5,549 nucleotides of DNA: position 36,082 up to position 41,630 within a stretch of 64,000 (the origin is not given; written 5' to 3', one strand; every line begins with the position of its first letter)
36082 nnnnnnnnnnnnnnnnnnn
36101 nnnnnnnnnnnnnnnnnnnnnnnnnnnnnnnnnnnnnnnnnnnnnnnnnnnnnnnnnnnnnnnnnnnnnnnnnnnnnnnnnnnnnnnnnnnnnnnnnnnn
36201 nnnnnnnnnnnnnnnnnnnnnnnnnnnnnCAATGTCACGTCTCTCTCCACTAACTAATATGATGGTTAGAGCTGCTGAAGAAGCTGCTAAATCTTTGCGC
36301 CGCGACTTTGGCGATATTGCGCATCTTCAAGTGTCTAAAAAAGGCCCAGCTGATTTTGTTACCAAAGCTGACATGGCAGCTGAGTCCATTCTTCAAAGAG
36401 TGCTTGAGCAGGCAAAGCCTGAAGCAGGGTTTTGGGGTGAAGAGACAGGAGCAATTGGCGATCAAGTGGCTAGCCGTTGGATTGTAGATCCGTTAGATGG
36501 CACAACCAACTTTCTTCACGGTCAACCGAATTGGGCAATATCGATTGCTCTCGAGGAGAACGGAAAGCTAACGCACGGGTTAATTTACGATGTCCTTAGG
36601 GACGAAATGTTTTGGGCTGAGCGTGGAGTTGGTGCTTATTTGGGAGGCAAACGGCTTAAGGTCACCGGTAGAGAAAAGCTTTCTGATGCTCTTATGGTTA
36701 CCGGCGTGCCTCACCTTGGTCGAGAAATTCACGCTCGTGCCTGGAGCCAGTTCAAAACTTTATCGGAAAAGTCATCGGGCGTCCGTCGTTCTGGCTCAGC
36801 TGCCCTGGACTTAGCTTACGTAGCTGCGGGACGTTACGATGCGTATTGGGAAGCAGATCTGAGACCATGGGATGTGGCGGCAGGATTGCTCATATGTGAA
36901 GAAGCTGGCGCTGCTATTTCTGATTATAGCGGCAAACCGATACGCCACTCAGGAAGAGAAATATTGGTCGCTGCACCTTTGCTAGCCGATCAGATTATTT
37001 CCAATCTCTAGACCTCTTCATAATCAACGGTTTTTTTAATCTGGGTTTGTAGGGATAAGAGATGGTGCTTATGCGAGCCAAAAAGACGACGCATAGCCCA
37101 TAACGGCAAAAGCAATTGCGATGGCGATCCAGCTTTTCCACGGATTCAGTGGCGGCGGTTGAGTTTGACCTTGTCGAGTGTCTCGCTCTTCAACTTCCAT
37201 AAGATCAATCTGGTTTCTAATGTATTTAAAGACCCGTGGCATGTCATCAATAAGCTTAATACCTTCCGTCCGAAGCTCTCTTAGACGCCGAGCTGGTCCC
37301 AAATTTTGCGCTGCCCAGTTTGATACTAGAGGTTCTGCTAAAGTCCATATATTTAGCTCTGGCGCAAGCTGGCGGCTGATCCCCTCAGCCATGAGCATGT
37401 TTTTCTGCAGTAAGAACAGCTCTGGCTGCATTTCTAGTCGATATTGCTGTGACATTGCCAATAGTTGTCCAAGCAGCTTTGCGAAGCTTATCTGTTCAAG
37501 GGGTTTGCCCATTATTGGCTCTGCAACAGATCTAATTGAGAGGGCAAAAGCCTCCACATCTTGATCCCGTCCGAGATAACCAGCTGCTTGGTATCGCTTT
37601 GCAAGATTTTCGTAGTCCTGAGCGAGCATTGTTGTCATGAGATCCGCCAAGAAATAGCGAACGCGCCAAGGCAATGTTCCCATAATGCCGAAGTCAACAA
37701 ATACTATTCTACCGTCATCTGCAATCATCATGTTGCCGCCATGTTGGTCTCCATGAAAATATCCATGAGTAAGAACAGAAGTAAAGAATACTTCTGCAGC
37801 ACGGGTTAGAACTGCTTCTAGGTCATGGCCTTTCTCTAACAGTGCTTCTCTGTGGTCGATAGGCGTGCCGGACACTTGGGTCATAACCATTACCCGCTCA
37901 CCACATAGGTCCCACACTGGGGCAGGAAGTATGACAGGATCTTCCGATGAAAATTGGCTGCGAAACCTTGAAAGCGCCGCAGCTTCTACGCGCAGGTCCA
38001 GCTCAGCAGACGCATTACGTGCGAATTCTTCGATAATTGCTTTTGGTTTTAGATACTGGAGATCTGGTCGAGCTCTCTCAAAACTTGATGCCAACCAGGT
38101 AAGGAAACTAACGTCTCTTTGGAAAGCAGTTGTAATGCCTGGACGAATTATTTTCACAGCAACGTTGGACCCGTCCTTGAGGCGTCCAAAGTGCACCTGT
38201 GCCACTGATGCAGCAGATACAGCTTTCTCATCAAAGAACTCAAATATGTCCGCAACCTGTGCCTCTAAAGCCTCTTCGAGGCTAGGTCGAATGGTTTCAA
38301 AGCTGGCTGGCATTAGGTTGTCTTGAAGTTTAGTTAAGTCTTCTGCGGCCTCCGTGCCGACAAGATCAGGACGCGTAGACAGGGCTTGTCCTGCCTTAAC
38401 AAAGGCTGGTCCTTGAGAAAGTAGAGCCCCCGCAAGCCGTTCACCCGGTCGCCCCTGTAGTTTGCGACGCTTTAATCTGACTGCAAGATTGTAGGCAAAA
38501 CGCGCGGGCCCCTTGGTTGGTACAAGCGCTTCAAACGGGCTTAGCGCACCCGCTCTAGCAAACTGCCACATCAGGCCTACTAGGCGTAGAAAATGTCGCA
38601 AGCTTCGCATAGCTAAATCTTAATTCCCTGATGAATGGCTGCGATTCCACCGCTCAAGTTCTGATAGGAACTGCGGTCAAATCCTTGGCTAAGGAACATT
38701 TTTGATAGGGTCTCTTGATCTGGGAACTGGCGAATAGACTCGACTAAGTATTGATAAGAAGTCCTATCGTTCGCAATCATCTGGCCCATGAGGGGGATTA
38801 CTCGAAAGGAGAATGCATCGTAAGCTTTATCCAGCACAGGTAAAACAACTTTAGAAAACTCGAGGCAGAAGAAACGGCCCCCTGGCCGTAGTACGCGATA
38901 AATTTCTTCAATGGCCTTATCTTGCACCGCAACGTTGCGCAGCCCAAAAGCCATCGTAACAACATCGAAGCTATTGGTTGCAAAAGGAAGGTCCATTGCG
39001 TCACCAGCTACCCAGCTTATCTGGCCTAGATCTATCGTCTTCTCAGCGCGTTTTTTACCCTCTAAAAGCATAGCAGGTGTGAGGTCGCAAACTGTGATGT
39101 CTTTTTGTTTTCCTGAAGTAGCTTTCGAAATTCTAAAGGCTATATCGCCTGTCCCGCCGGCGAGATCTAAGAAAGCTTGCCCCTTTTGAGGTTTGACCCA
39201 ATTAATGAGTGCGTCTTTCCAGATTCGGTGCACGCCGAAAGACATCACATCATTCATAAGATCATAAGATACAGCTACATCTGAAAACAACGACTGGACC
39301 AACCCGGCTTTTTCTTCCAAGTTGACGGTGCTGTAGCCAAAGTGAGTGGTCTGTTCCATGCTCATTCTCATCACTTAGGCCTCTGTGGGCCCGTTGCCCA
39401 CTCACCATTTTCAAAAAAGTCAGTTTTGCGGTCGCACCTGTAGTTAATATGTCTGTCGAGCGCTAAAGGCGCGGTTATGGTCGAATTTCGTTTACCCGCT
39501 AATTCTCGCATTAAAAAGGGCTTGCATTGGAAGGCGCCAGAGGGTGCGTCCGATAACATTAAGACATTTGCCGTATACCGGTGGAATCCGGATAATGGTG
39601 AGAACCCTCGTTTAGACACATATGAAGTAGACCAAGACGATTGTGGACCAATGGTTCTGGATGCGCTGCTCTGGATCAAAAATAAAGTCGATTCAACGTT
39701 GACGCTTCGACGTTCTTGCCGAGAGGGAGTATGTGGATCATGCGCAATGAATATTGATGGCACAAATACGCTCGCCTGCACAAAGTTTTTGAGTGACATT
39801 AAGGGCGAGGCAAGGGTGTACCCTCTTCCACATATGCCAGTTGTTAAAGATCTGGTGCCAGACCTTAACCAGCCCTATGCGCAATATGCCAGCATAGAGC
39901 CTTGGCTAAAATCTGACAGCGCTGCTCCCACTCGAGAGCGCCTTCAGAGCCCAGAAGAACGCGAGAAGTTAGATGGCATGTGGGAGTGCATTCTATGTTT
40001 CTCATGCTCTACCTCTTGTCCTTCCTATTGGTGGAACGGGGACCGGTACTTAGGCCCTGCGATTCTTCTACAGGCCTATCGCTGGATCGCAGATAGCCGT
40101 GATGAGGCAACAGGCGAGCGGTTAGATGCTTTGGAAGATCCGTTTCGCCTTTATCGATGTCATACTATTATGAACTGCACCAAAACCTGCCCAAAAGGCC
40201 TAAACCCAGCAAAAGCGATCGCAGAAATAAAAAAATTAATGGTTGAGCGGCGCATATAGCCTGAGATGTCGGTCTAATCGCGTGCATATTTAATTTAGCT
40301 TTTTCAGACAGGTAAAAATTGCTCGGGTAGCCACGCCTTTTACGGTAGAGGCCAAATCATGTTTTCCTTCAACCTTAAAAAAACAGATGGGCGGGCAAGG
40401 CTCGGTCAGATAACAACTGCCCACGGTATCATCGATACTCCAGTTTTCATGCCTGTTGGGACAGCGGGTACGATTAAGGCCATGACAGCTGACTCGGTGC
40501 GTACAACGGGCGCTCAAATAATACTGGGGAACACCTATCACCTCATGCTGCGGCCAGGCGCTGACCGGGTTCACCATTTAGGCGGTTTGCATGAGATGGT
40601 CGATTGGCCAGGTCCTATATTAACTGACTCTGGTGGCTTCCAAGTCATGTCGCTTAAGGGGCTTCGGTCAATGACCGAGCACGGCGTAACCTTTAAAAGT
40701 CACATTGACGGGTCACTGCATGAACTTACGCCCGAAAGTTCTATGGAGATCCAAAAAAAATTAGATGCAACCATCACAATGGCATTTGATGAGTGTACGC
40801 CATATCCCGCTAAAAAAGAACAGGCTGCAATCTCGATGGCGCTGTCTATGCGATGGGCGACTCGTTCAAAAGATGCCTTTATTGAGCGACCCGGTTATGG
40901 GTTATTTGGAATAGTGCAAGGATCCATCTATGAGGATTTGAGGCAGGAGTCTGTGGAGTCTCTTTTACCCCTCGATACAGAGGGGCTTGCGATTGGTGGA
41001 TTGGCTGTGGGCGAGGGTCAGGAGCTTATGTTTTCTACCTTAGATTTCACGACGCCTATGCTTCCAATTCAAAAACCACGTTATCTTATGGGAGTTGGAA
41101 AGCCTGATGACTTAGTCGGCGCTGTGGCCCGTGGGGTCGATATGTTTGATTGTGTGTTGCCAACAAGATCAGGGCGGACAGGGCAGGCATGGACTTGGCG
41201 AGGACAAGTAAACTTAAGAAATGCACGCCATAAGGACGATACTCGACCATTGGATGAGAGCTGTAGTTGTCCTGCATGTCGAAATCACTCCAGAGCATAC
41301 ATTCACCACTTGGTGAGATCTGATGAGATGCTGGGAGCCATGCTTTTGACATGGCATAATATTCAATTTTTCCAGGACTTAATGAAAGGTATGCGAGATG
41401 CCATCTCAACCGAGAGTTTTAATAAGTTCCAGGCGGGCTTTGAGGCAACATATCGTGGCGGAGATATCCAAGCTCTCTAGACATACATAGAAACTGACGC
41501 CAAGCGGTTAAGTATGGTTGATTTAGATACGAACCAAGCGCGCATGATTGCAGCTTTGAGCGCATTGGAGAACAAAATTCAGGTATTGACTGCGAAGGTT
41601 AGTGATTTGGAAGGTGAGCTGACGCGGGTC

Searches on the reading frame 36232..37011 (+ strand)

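Call 104: search_protein_families(library=pfam, proteins=[window:36232-37011:+], max_evalue=1e-8)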
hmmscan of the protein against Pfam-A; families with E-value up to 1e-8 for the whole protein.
window:36232-37011:+ (259 aa): 1 family
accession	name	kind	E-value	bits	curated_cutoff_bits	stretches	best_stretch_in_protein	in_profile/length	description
PF00459.30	Inositol_P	-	2.4e-62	211.3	27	1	4-256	2-263/271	Inositol monophosphatase family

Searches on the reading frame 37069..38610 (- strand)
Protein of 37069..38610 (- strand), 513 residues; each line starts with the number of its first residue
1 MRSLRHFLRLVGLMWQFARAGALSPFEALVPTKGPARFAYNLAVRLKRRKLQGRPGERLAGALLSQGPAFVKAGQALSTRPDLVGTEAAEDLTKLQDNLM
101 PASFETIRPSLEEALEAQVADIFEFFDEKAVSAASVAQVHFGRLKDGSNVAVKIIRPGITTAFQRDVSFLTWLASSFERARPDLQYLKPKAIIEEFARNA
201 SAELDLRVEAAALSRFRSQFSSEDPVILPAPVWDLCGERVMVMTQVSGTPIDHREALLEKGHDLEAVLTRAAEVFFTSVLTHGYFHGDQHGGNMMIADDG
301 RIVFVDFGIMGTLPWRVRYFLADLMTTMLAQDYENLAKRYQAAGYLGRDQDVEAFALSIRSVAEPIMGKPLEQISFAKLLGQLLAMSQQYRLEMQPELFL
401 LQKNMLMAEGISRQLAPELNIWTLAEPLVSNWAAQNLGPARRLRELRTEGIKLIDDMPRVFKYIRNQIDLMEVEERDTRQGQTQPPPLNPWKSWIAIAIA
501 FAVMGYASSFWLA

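Call 104: search_protein_families(library=pfam, proteins=[window:37069-38610:-], max_evalue=1e-8)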
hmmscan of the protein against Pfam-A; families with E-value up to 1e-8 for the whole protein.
window:37069-38610:- (513 aa): 1 family
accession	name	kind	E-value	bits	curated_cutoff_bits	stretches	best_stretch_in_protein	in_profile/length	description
PF03109.22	ABC1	-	1.4e-64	218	22.9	1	94-338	1-242/244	ABC1 atypical kinase-like domain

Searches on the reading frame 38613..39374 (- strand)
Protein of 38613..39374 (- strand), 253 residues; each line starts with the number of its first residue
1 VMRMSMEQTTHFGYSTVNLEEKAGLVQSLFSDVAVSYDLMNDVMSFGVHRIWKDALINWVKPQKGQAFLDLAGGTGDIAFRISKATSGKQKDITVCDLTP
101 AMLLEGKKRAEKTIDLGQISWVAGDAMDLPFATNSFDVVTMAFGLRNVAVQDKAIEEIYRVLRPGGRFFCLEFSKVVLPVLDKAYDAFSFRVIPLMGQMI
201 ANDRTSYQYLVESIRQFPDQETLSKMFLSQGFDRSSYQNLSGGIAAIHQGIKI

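Call 104: search_protein_families(library=pfam, proteins=[window:38613-39374:-], max_evalue=1e-8)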
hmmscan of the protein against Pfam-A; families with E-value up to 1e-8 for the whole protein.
window:38613-39374:- (253 aa): 5 families
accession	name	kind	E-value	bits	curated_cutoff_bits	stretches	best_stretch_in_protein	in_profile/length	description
PF01209.24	Ubie_methyltran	-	2.9e-87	292.3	20.1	1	22-252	8-233/233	ubiE/COQ5 methyltransferase family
PF13649.12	Methyltransf_25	-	2.1e-20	73.7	27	1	69-166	2-97/97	Methyltransferase domain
PF08241.18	Methyltransf_11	-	2.1e-19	70.4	21.2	1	69-170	1-95/95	Methyltransferase domain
PF13847.12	Methyltransf_31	-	1.6e-14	54.3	27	1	64-174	3-113/145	Methyltransferase domain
PF08242.18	Methyltransf_12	-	9.8e-14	52.3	30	1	69-168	1-98/98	Methyltransferase domain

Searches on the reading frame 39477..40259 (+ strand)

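Call 104: search_protein_families(library=pfam, proteins=[window:39477-40259:+], max_evalue=1e-8)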
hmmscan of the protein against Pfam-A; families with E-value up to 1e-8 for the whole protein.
window:39477-40259:+ (260 aa): 4 families
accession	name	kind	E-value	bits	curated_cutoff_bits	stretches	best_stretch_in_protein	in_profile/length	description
PF13085.11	Fer2_3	-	7.2e-32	110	27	1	31-132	2-104/107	2Fe-2S iron-sulfur cluster binding domain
PF13534.11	Fer4_17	-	3.6e-09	37.5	22.2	1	170-243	1-61/61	4Fe-4S dicluster domain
PF13237.11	Fer4_10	-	4.1e-09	36.7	25.5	0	171-239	9-53/53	4Fe-4S dicluster domain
PF13183.11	Fer4_8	-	7.8e-09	36.4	27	0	197-242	19-68/68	4Fe-4S dicluster domain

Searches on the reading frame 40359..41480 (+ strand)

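Call 104: search_protein_families(library=pfam, proteins=[window:40359-41480:+], max_evalue=1e-8)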
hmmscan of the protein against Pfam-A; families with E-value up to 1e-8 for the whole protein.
window:40359-41480:+ (373 aa): 1 family
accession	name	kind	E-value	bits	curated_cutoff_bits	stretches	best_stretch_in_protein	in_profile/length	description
PF01702.25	TGT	-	4.2e-154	513.4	26.3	1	12-365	2-355/357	Queuine tRNA-ribosyltransferase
